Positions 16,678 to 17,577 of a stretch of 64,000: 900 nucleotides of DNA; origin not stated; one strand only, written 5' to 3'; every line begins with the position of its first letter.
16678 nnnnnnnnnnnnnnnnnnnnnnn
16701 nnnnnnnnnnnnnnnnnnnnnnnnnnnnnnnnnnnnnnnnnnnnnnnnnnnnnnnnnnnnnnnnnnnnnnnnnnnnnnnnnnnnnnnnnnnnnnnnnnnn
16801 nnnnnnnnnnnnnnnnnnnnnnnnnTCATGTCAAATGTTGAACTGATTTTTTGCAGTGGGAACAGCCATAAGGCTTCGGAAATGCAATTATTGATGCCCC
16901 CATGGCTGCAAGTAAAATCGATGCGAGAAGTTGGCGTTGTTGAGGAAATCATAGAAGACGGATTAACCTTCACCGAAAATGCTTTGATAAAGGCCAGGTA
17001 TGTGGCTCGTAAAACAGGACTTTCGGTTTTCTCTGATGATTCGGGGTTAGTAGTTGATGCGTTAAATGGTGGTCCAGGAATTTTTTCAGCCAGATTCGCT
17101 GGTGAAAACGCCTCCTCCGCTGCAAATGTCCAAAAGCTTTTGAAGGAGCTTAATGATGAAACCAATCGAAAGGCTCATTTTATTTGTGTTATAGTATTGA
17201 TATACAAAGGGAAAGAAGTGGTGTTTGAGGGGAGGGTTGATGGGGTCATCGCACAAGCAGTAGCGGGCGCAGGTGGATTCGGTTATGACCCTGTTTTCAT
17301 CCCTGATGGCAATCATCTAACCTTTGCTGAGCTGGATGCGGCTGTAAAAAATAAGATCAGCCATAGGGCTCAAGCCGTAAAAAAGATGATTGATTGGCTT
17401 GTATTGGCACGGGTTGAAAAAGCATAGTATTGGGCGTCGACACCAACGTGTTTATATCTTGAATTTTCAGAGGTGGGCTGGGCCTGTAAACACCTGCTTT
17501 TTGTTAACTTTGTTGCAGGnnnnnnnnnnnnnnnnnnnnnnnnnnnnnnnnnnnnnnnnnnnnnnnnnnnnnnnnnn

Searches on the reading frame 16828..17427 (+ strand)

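Call 41: search_protein_families(library=pfam, proteins=[window:16828-17427:+], max_evalue=0.00001)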
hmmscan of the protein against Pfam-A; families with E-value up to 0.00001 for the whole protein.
window:16828-17427:+ (199 aa): 1 family
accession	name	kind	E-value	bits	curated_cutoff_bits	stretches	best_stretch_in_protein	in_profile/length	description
PF01725.21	Ham1p_like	-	3.4e-65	219.9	22.5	1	6-190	1-186/186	Ham1 family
